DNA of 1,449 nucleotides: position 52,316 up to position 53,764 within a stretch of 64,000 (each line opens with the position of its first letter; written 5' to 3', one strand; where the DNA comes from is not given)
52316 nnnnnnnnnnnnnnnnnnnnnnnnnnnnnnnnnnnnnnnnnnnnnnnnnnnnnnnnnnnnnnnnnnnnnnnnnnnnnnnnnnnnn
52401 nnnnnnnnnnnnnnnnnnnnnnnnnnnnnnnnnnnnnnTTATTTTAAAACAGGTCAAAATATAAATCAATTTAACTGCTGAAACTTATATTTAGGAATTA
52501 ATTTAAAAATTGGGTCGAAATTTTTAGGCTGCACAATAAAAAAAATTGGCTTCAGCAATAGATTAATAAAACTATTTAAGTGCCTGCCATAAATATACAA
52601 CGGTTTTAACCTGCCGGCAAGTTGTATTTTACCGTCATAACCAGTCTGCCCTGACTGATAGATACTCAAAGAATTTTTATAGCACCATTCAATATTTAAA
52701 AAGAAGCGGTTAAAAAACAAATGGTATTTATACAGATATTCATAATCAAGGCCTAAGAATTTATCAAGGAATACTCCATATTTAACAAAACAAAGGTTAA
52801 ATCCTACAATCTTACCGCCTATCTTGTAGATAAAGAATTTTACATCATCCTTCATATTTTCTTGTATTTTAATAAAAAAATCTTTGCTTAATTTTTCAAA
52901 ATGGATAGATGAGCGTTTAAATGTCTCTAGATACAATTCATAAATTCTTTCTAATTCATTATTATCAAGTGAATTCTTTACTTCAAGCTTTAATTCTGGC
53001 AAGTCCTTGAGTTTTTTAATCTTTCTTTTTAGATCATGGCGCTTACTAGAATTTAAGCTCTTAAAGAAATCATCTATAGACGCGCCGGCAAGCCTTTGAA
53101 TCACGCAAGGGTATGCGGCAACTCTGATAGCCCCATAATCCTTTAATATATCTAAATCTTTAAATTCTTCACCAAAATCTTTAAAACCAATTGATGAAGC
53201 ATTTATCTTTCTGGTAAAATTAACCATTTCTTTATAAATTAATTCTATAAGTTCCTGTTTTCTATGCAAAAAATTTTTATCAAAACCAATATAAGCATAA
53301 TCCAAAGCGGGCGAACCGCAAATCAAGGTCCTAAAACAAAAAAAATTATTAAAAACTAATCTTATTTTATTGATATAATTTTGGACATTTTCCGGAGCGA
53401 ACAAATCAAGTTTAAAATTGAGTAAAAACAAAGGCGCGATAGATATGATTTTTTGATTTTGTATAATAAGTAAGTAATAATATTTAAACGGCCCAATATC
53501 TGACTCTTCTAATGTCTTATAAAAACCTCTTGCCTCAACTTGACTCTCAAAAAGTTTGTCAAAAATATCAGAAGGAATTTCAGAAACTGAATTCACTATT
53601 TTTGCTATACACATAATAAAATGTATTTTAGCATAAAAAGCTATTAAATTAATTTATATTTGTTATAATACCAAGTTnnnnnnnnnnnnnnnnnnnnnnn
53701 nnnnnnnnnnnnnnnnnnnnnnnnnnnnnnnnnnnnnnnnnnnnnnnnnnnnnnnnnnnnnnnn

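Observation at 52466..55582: Divergent pair of paralogous FemAB-like tandem-GNAT transferases, one co-operonic with two ArnE/ArnF-like mini-transporters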

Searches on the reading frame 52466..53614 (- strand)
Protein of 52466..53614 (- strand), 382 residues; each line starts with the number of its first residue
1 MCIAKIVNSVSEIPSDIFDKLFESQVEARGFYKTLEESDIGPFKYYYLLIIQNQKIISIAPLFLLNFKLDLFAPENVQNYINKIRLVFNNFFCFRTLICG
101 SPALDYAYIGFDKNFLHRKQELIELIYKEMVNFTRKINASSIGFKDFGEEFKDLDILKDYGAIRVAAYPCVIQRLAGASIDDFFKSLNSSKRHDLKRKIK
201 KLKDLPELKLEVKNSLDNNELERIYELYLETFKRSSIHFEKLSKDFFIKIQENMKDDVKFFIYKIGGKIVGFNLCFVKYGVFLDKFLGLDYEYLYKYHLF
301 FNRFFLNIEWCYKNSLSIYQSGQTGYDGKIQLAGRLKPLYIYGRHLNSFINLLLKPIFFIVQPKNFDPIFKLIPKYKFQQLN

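Call 3: search_protein_families(library=pfam, proteins=[window:52466-53614:-], max_evalue=1)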
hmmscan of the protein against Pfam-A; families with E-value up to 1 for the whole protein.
window:52466-53614:- (382 aa): 2 families
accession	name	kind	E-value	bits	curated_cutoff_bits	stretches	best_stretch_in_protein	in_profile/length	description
PF04339.18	FemAB_like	-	6.7e-15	55.5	27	1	118-325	112-315/369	Peptidogalycan biosysnthesis/recognition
PF13480.13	Acetyltransf_6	-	4.8e-11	43.4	22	1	189-320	1-133/143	Acetyltransferase (GNAT) domain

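Call 4: search_protein_families(library=ncbifam, proteins=[window:52466-53614:-], max_evalue=1)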
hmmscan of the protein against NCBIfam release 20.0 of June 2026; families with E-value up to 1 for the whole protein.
window:52466-53614:- (382 aa): 2 families
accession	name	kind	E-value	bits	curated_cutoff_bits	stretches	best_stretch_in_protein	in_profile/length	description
NF047883.1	UAcmpLyAlTFemX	equivalog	0.017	14.5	500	1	201-281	174-253/337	UDP-N-acetylmuramoylpentapeptide-lysine N(6)-alanyltransferase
NF002630.0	PRK02301.1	equivalog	0.24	10.6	364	1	214-268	118-170/318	deoxyhypusine synthase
